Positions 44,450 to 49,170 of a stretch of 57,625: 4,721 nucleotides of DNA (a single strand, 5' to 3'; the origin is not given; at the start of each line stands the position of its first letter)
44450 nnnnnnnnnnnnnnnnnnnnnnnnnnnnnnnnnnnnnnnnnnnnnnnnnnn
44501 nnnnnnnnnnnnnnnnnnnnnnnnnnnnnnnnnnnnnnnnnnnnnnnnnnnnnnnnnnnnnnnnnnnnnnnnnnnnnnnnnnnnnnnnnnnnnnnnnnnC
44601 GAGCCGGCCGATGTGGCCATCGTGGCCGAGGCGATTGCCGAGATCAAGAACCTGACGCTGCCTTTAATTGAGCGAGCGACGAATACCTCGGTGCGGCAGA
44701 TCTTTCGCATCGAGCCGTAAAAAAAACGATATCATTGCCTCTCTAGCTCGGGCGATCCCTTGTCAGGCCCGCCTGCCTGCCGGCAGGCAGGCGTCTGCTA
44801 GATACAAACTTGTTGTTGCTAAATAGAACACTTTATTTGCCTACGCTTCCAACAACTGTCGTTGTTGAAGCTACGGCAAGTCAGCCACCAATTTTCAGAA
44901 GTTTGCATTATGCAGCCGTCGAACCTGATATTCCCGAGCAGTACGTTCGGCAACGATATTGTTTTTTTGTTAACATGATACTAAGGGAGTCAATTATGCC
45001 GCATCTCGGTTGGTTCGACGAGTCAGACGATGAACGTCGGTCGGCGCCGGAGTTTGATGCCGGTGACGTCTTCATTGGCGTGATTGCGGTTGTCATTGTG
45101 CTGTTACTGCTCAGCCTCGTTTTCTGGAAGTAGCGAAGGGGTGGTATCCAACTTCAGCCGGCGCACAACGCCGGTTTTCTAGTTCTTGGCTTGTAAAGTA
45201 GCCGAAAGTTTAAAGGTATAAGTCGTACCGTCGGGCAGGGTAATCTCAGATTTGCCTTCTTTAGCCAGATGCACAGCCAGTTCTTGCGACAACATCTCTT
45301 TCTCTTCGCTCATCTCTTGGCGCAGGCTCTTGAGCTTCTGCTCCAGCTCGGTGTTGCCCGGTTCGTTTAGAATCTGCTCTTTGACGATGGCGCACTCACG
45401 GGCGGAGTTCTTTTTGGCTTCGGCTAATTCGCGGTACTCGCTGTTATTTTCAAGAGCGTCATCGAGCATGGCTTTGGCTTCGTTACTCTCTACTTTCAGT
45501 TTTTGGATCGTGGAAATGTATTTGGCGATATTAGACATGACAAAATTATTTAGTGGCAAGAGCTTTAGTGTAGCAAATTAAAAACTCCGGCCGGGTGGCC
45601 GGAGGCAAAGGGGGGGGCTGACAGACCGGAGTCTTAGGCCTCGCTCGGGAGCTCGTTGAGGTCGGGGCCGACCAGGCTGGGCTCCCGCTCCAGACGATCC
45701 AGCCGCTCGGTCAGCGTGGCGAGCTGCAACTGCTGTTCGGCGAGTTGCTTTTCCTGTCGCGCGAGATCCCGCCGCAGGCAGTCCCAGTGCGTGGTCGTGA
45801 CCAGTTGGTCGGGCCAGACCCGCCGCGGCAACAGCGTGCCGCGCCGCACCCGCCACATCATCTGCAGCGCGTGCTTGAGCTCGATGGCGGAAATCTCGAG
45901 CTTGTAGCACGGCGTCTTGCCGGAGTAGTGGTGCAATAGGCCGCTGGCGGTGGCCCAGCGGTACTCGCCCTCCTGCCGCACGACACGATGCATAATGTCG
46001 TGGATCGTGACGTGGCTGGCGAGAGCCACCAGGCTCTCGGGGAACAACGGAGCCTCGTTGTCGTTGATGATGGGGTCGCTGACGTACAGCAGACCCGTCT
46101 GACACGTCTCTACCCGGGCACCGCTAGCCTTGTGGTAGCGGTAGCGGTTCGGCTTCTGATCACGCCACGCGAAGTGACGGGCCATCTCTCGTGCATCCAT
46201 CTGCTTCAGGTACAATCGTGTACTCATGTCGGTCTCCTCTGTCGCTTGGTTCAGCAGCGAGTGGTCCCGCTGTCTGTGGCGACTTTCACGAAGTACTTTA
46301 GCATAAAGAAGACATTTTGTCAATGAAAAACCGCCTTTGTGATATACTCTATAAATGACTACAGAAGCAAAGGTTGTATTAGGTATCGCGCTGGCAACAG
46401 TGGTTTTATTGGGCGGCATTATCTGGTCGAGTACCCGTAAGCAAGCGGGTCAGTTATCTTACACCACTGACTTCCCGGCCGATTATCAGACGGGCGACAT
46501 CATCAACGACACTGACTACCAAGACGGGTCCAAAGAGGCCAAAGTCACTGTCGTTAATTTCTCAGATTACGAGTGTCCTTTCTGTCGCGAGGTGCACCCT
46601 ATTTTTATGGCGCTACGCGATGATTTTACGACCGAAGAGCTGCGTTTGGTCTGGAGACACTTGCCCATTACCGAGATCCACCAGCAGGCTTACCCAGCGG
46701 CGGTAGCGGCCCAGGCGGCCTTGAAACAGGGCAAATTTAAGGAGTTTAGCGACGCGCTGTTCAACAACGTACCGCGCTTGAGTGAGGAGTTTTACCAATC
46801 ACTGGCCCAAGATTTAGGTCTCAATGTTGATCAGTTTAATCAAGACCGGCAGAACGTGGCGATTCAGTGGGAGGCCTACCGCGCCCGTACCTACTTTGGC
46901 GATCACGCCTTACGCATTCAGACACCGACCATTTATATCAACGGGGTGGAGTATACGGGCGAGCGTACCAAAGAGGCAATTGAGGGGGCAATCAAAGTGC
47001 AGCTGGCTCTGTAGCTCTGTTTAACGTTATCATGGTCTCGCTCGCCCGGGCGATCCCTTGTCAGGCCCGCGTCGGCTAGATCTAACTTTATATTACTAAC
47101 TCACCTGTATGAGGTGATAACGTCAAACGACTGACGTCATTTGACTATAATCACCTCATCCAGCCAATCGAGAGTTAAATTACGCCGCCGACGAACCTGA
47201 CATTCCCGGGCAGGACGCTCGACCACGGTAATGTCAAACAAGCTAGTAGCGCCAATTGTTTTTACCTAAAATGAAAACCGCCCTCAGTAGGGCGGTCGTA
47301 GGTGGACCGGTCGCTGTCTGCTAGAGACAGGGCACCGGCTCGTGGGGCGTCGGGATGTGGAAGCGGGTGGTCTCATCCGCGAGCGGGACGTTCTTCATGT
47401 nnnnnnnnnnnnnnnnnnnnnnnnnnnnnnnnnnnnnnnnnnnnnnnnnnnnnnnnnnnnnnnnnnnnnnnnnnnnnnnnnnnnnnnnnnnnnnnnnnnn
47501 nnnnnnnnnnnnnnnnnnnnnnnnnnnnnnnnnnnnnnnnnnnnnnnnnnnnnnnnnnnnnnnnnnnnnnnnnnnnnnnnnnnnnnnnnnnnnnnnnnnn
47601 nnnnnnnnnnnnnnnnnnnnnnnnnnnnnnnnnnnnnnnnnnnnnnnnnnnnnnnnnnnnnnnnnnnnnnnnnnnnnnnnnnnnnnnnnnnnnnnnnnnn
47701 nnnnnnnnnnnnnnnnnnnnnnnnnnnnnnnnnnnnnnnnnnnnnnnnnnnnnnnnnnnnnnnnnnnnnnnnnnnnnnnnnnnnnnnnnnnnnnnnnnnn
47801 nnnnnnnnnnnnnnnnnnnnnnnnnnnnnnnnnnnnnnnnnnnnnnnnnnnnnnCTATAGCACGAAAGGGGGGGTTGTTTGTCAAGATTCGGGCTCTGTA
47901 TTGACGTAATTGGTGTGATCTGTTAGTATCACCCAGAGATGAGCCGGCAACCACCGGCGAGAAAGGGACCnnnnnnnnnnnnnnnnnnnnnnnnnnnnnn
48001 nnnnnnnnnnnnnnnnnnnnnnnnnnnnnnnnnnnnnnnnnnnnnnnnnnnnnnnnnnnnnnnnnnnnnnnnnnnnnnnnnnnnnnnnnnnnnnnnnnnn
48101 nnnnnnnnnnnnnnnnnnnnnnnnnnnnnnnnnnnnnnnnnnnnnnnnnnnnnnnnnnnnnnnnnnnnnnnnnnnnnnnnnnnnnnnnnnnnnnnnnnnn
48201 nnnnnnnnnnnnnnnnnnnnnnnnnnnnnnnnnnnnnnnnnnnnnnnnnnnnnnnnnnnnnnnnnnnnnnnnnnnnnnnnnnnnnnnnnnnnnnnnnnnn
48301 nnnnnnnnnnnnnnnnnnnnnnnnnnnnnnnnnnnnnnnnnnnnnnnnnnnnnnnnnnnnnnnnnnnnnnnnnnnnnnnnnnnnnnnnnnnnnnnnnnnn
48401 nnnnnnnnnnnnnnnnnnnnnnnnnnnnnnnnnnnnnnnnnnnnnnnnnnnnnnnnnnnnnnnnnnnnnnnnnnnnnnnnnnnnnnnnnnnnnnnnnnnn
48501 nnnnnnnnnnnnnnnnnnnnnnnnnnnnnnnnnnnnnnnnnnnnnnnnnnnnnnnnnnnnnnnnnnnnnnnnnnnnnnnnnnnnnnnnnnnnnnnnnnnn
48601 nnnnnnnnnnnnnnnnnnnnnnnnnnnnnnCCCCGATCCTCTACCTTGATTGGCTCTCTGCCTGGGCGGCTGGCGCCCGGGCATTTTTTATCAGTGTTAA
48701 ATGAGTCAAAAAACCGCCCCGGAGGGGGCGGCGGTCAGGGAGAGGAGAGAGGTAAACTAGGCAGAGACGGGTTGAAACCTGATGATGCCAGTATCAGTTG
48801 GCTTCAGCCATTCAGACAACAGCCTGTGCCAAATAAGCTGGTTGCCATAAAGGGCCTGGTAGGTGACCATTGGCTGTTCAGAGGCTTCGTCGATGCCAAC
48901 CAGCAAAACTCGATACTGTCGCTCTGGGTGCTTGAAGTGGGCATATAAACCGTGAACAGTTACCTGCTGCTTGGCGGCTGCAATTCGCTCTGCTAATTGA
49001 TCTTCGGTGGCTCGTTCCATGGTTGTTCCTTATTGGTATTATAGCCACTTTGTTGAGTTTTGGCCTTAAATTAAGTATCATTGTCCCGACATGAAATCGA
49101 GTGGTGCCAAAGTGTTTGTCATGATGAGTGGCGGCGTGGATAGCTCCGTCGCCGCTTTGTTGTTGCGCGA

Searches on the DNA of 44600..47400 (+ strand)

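Call 62: search_dna_similar(query=window:47015-47245:+, collection=phages, mode=distant, max_evalue=0.01)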
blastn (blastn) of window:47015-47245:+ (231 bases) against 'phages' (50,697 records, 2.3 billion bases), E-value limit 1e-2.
No match.

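Call 63: search_rna_families(source=window, start=44600, end=47400, threshold=evalue, max_evalue=1)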
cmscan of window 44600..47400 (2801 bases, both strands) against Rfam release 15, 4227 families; matches with E-value up to 1: 1.
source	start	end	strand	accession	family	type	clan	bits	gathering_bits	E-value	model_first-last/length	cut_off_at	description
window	45577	45621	-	RF02837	anti-hemB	Gene; sRNA;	-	17.9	49.5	0.57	1-81/81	no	Burkholderia RNA 7 (anti-hemB)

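Call 95: search_dna_similar(query=window:47015-47245:+, collection=plasmids, mode=distant, max_evalue=0.01)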
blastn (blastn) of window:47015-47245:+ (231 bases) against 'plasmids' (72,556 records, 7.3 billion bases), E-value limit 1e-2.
No match.
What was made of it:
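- Tried and rejected: Neither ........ phages nor PLSDB plasmids matched (calls 62, 95).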

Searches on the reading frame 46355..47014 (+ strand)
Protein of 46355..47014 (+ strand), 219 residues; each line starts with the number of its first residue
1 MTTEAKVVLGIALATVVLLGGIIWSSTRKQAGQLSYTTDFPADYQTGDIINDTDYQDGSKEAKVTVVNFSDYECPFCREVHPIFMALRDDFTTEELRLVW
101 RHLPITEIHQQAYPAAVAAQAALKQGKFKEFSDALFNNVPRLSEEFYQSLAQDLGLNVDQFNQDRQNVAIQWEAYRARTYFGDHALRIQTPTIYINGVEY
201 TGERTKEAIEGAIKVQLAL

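Call 14: search_protein_families(library=pfam, proteins=[window:46355-47014:+])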
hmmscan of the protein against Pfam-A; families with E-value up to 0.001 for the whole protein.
window:46355-47014:+ (219 aa): 3 families
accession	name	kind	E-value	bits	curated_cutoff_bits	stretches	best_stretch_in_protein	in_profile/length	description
PF13462.12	Thioredoxin_4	-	1.7e-18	67.8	23.2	1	53-214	4-164/165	Thioredoxin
PF01323.26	DSBA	-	1.7e-08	34.9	25.6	1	65-213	1-190/191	DSBA-like thioredoxin domain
PF13098.12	Thioredoxin_2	-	0.00072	20.3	27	0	60-155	3-72/104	Thioredoxin-like domain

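Call 15: find_encoding_contigs(protein=window:46355-47014:+, flank=10000, max_places=10)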
Protein window:46355-47014:+ (219 aa): no gene with exactly this product is on record in the collection.
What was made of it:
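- Tried and rejected: Exact-protein look-up of the DsbA-like gene: not on record (call 15).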

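Call 32: find_homologous_proteins(query=window:46355-47014:+, max_evalue=1e-20)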
Query window:46355-47014:+ (219 aa): 11 proteins with E <= 1e-20 among 346 candidates.
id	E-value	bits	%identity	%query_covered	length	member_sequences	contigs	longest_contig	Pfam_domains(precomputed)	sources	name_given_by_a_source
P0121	4.0e-131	453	90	100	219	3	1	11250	PF01323.27,PF13462.13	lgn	-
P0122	3.1e-79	283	56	99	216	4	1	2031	PF13098.14,PF01323.27,PF13462.13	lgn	-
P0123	7.2e-62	227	50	99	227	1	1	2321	PF13743.13,PF01323.27,PF13462.13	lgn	-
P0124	5.3e-31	126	43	77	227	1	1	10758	PF01323.27,PF13462.13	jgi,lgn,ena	-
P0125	3.4e-22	97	37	73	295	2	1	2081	PF13743.13,PF00085.27,PF01323.27,PF13462.13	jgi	jgi:protein-disulfide isomerase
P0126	5.6e-22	96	36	74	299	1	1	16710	PF13743.13,PF00085.27,PF13098.14,PF01323.27,PF13462.13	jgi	jgi:protein-disulfide isomerase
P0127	9.4e-22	96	37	74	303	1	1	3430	PF13743.13,PF00085.27,PF13098.14,PF01323.27,PF13462.13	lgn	-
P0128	1.5e-21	95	37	74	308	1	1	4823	PF13743.13,PF00085.27,PF13098.14,PF01323.27,PF13462.13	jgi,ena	-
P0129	1.5e-21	95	35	87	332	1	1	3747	PF01323.27,PF13462.13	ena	-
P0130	4.9e-21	93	36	74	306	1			PF13743.13,PF00085.27,PF13098.14,PF01323.27,PF13462.13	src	-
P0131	8.2e-21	93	36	73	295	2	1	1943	PF13743.13,PF00085.27,PF01323.27,PF13462.13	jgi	jgi:2-hydroxychromene-2-carboxylate isomerase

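Call 33: find_encoding_contigs(protein=P0121, flank=10000, max_places=5)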
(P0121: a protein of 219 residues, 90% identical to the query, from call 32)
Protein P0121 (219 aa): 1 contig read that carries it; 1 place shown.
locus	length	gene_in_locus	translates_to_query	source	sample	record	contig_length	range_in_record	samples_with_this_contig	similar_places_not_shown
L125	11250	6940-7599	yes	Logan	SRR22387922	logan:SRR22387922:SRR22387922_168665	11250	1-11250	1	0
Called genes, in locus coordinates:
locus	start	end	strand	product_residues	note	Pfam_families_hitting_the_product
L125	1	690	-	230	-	?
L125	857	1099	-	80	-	-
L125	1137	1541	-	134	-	-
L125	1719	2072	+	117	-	-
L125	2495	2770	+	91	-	PF00708:Acylphosphatase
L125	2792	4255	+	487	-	PF00133:tRNA-synt_1, PF01921:tRNA-synt_1f (faint), PF09334:tRNA-synt_1g, PF00133:tRNA-synt_1, PF01406:tRNA-synt_1e (weak), PF19303:Anticodon_3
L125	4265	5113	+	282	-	PF00892:EamA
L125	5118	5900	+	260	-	PF01026:TatD_DNase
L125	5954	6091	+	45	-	-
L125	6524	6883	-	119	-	-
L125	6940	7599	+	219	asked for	PF13462:Thioredoxin_4, PF01323:DSBA (weak)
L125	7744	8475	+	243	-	-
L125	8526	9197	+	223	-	-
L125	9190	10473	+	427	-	PF08843:AbiEii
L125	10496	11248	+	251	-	?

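Call 34: find_encoding_contigs(protein=P0122, flank=10000, max_places=5)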
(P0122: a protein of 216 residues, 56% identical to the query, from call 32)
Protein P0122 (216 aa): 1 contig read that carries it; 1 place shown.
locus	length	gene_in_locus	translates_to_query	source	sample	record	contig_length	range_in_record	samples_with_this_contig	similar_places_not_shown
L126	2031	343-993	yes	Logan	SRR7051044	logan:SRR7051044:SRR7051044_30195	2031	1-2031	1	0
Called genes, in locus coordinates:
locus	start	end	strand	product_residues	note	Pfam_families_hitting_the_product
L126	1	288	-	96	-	?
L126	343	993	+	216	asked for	PF13098:Thioredoxin_2 (weak), PF13462:Thioredoxin_4, PF01323:DSBA (weak)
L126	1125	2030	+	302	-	?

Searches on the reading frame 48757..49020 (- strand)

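Call 44: search_protein_families(library=pfam, proteins=[window:48757-49020:-], max_evalue=0.01)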
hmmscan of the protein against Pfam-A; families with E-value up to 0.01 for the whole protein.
window:48757-49020:- (87 aa): 1 family
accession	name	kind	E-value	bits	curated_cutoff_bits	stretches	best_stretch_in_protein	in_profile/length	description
PF07866.17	DUF1653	-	1.3e-10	41.9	23.5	1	24-77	1-54/62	Protein of unknown function (DUF1653)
